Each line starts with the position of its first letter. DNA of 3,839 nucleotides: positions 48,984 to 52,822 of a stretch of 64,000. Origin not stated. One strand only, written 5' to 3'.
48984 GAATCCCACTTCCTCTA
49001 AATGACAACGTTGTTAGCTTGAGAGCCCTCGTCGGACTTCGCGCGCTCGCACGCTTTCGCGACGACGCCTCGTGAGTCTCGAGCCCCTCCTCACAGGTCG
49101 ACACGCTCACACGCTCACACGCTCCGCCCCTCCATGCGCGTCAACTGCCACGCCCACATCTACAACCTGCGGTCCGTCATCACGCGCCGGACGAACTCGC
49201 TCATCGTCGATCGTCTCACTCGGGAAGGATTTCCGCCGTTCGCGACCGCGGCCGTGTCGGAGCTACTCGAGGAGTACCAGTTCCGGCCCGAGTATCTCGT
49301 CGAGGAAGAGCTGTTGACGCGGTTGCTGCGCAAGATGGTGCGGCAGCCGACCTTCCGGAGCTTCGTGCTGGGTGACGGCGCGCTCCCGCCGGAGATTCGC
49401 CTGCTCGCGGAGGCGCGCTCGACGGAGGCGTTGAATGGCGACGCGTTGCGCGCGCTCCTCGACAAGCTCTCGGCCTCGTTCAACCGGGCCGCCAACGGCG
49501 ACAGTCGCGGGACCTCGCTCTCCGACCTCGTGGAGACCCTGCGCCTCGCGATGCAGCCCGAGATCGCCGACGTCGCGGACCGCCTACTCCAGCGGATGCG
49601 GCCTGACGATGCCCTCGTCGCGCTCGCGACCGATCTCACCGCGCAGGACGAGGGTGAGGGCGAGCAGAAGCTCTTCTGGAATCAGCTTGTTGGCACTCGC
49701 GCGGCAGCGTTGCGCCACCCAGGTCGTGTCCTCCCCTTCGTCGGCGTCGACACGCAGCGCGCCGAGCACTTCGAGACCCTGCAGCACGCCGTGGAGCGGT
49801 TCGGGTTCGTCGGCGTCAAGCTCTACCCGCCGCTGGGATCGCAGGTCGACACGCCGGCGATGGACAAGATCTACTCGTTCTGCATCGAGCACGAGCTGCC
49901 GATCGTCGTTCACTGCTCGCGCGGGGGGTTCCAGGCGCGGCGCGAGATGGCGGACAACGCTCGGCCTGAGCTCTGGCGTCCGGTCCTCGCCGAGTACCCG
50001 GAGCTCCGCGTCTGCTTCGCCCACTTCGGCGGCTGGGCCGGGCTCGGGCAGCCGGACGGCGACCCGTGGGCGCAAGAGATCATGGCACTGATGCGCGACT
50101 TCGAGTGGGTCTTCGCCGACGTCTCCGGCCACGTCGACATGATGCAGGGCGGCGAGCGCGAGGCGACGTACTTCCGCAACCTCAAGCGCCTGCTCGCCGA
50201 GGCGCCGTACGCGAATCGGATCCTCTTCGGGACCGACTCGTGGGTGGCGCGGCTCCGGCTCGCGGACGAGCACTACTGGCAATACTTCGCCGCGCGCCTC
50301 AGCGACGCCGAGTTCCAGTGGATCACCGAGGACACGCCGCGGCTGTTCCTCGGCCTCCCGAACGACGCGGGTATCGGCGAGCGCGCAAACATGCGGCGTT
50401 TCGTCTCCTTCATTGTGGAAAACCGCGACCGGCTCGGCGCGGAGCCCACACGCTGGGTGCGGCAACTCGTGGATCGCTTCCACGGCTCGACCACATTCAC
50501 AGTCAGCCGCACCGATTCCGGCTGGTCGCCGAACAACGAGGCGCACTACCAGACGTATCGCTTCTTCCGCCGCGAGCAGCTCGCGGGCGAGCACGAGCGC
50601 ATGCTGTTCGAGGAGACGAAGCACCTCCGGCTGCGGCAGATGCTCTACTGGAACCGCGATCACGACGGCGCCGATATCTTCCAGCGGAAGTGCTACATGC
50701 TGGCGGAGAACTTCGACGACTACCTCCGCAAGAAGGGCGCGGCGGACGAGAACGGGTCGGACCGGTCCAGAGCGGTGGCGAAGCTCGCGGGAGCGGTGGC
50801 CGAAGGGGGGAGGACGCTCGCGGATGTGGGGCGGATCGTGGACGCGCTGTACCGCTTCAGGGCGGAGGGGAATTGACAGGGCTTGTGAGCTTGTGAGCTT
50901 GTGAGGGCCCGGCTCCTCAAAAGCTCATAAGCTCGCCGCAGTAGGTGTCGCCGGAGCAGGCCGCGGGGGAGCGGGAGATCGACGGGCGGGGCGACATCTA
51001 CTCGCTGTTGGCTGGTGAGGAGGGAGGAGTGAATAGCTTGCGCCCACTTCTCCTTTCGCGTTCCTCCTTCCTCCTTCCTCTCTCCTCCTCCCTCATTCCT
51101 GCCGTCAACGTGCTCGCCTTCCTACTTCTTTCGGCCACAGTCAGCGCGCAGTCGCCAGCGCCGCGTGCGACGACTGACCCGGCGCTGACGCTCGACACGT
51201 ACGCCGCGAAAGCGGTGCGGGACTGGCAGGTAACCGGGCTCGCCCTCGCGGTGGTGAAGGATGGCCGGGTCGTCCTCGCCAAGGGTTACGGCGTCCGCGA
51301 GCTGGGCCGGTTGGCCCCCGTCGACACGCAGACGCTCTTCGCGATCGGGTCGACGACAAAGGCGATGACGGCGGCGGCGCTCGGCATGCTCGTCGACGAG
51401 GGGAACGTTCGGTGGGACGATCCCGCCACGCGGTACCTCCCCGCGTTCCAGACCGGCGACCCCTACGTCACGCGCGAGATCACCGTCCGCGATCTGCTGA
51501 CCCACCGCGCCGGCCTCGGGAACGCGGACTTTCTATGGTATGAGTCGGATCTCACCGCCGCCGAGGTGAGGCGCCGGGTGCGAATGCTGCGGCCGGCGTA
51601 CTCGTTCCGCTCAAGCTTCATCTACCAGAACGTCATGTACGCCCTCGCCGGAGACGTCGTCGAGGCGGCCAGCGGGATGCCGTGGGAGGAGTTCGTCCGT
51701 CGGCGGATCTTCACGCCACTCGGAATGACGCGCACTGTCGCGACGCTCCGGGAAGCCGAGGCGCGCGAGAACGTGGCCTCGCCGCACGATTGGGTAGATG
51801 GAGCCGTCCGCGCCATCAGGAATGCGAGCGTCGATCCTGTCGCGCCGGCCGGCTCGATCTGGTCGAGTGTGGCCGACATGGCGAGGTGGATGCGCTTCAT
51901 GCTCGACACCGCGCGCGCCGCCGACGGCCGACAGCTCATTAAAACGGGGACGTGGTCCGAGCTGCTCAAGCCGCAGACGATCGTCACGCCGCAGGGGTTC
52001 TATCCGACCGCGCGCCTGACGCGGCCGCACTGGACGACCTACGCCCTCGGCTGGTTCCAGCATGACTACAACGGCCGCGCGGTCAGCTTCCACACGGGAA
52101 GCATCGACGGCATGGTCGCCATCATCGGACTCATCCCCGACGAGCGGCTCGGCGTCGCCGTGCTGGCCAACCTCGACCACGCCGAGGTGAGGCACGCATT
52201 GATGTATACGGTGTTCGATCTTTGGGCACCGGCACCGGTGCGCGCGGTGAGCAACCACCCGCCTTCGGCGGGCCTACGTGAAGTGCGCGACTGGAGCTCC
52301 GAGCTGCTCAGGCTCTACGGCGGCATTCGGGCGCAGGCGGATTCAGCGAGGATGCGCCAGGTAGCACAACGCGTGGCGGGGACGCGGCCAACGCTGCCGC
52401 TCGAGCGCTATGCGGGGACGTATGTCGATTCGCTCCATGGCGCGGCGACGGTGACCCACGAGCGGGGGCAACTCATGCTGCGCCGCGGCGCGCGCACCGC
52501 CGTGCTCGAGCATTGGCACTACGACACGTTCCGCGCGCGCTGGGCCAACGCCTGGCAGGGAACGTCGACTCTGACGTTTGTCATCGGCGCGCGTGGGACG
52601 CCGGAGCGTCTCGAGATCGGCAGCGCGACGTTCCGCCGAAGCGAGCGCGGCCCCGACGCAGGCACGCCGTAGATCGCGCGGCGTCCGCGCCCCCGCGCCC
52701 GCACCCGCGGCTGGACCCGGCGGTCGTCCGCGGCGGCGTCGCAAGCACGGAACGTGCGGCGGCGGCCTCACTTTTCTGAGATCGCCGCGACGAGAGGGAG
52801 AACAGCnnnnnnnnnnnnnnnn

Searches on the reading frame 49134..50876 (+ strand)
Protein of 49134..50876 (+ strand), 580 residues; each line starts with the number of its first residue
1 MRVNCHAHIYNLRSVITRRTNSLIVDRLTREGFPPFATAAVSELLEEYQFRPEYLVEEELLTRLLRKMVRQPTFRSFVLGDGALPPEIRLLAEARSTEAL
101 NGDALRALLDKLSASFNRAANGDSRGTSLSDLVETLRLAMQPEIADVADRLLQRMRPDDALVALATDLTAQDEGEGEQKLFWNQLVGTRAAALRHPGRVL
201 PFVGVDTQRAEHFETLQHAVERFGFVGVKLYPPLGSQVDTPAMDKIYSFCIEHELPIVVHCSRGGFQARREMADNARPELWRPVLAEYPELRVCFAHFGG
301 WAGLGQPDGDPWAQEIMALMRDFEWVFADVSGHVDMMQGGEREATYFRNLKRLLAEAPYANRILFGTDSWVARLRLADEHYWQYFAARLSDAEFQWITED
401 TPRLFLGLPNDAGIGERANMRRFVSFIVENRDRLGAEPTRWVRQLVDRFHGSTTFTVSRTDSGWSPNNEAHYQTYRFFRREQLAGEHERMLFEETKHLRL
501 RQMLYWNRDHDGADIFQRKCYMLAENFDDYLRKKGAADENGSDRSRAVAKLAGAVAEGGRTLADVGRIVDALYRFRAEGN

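Call 66: search_protein_families(library=pfam, proteins=[window:49134-50876:+], max_evalue=0.001)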
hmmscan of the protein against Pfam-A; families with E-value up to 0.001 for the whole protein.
window:49134-50876:+ (580 aa): 1 family
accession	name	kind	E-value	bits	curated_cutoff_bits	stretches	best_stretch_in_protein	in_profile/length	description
PF04909.20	Amidohydro_2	-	1.8e-28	100.6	26.4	1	180-408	61-289/289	Amidohydrolase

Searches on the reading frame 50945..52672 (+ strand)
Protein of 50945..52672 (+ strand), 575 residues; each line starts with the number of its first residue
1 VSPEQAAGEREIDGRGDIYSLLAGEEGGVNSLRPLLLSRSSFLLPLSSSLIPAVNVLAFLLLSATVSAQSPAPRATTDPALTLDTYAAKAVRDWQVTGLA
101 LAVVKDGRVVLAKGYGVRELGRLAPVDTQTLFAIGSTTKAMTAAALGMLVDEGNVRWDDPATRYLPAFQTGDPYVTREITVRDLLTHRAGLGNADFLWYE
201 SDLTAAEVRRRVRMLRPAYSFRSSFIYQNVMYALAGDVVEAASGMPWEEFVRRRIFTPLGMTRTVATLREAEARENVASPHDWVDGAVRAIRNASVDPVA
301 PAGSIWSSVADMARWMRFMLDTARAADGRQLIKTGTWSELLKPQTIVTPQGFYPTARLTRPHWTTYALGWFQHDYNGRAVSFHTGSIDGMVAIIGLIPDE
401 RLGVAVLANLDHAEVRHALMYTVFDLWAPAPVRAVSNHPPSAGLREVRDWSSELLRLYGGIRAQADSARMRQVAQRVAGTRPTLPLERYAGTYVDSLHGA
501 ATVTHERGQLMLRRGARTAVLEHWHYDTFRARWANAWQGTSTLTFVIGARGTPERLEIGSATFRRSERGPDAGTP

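Call 16: search_protein_families(library=pfam, proteins=[window:50945-52672:+], max_evalue=0.01)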
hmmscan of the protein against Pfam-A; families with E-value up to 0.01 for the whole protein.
window:50945-52672:+ (575 aa): 2 families
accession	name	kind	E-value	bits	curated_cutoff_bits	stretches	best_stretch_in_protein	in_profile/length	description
PF00144.29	Beta-lactamase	-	1.4e-70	238.5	27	1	89-417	7-317/329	Beta-lactamase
PF11954.13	DUF3471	-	1.8e-17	64.1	29.3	1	476-559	2-89/103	Domain of unknown function (DUF3471)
